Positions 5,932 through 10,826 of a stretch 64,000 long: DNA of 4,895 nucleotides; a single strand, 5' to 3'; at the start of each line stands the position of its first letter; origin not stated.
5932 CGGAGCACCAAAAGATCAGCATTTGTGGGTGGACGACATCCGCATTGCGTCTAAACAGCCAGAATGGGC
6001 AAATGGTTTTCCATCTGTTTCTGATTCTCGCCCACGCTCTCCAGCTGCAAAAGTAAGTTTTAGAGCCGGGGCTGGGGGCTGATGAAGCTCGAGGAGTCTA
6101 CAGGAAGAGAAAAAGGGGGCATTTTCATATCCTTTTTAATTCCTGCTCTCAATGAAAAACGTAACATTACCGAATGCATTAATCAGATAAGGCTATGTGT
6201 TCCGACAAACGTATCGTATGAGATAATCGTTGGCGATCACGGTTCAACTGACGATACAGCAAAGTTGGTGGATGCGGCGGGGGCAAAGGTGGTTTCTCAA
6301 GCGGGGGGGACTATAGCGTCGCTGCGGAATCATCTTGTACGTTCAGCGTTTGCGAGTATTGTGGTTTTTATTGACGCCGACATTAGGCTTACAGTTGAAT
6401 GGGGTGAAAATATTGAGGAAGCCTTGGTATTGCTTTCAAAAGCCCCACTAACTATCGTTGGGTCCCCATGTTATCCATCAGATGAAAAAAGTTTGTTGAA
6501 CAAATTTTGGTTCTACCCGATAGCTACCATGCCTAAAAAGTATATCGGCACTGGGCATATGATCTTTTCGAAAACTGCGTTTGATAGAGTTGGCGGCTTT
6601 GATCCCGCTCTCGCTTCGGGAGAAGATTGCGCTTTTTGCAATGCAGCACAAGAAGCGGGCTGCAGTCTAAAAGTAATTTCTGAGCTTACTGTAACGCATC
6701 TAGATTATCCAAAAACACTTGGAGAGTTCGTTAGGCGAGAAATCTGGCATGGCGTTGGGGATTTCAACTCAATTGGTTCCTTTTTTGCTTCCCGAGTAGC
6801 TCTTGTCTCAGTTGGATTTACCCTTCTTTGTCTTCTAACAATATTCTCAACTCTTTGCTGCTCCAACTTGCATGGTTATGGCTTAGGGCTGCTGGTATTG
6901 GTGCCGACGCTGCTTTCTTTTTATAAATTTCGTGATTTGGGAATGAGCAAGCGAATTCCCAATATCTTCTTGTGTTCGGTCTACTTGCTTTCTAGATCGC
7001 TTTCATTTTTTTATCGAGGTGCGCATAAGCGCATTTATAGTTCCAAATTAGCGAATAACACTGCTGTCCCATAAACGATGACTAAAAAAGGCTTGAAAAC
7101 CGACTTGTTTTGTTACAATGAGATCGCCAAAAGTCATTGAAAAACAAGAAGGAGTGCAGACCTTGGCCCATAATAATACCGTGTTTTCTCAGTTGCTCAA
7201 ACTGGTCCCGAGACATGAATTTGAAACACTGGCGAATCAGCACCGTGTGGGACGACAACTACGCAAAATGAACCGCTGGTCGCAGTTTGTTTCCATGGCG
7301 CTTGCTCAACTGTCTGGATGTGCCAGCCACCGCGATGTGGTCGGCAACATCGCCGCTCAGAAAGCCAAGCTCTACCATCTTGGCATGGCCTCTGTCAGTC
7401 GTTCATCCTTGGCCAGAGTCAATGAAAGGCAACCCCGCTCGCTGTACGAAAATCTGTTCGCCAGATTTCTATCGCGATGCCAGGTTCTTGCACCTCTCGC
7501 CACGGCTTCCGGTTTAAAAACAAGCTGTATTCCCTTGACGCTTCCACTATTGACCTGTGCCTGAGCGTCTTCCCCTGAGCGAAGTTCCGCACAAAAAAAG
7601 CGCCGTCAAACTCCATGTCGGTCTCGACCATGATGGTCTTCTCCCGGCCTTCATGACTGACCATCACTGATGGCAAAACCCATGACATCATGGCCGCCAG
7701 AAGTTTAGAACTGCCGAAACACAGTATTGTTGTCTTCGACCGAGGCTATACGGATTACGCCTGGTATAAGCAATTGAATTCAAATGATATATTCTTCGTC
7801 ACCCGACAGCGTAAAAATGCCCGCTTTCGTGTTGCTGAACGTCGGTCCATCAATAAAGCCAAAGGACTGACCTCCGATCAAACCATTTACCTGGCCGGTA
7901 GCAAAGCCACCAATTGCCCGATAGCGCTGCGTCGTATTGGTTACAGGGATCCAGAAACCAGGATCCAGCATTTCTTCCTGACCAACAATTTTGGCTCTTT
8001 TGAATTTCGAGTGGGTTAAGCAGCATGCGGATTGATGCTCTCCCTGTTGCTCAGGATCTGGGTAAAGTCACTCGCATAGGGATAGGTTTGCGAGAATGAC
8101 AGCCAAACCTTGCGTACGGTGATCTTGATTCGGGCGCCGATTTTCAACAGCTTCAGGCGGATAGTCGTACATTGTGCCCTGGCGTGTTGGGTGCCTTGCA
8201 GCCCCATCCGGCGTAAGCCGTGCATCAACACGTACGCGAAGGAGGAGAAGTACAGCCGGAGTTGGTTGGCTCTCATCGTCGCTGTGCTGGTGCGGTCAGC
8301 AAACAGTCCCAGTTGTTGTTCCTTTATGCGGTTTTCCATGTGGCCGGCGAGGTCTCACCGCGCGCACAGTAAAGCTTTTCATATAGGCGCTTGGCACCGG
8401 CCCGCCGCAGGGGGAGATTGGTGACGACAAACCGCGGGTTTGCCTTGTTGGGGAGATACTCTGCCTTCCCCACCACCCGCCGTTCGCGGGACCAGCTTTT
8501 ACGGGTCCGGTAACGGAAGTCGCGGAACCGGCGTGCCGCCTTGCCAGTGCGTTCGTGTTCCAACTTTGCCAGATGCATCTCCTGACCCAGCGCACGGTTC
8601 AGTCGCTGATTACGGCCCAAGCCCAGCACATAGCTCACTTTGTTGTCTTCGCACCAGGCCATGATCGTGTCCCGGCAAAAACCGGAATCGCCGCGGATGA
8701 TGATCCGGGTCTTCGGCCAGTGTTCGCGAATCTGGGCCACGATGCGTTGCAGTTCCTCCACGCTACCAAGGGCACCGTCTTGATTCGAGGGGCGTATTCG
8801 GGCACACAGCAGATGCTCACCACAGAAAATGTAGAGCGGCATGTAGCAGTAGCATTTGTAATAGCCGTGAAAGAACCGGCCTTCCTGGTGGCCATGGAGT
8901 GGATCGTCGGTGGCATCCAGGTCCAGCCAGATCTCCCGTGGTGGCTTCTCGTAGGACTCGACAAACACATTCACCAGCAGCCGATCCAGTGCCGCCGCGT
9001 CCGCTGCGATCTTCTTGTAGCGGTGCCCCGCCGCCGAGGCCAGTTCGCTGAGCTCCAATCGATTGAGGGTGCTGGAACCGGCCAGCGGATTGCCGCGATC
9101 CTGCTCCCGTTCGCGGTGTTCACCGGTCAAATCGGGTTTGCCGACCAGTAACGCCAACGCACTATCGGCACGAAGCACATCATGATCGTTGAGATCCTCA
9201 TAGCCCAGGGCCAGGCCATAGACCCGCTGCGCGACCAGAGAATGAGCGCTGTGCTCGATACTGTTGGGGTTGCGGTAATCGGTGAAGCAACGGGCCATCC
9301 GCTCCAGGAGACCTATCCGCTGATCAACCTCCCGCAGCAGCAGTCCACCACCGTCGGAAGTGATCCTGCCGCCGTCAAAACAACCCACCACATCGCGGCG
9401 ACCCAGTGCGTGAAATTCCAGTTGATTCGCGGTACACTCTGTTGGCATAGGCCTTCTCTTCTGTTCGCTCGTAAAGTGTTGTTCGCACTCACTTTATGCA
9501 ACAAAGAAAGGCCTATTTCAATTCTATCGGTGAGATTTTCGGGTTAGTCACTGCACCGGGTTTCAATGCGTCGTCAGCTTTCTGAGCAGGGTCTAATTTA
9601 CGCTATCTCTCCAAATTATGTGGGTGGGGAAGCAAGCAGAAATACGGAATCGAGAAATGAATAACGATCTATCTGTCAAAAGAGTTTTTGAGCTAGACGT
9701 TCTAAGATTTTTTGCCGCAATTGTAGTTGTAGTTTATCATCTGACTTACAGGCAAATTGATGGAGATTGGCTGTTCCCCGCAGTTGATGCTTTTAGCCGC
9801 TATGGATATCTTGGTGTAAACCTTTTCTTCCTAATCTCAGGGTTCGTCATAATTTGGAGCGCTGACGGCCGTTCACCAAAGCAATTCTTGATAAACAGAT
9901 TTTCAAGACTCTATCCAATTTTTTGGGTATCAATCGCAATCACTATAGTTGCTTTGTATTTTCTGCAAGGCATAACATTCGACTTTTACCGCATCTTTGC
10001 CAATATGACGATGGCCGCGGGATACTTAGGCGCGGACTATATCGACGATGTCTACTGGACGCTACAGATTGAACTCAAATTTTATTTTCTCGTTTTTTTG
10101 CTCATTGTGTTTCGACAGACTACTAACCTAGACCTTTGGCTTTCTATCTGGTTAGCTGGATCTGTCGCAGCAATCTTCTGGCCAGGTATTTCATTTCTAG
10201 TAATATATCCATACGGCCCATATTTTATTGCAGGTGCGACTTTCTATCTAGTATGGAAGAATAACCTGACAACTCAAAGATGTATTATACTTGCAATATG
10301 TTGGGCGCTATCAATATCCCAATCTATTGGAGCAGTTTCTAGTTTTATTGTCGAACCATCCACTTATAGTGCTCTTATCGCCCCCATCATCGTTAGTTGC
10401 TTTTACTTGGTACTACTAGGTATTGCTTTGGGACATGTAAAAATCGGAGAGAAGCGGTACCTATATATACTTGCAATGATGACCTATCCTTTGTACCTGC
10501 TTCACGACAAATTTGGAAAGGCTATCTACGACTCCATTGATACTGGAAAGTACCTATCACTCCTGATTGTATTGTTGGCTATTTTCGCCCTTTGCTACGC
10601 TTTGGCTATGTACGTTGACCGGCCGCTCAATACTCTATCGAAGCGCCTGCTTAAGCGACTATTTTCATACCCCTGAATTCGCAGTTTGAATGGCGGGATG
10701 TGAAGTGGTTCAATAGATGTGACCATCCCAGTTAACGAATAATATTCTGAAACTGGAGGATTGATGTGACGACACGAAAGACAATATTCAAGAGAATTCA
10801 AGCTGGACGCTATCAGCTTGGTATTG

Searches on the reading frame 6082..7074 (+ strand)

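Call 42: search_protein_families(library=pfam, proteins=[window:6082-7074:+], max_evalue=0.001)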
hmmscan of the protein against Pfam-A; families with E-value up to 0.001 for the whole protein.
window:6082-7074:+ (330 aa): 3 families
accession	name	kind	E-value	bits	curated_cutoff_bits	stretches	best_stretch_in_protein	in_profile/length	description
PF00535.33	Glycos_transf_2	-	4.3e-12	46.7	23.3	1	17-111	1-99/168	Glycosyl transferase family 2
PF13641.12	Glyco_tranf_2_3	-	4.1e-08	33.9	27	0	16-100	3-96/230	Glycosyltransferase like family 2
PF13632.12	Glyco_trans_2_3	-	2.3e-05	24.7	27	1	160-263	77-177/198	Glycosyl transferase family group 2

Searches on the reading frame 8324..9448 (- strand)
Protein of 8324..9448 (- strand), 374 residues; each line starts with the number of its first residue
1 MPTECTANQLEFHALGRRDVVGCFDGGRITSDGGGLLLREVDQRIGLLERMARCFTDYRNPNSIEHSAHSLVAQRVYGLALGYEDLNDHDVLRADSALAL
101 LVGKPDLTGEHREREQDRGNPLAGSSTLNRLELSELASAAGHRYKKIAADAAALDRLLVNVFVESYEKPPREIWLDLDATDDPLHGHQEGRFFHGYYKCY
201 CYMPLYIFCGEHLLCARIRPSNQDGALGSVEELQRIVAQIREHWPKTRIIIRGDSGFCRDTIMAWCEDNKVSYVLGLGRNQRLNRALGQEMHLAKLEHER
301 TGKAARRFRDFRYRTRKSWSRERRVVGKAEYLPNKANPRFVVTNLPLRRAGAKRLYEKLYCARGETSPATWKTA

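Call 42: search_protein_families(library=pfam, proteins=[window:8324-9448:-], max_evalue=0.001)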
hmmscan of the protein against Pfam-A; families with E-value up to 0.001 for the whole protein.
window:8324-9448:- (374 aa): 2 families
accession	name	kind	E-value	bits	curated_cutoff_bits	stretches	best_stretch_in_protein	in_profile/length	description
PF13701.12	DDE_Tnp_1_4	-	2.3e-114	382.5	34.7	1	13-365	2-331/435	Transposase DDE domain group 1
PF01609.27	DDE_Tnp_1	-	2.1e-09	37.9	23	1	175-342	7-140/200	Transposase DDE domain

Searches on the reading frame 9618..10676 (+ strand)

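Call 42: search_protein_families(library=pfam, proteins=[window:9618-10676:+], max_evalue=0.001)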
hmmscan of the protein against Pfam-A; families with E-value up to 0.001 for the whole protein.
window:9618-10676:+ (352 aa): 1 family
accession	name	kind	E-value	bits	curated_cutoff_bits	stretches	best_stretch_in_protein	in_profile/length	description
PF01757.29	Acyl_transf_3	-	2.3e-19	70.1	31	1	25-330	3-325/326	Acyltransferase domain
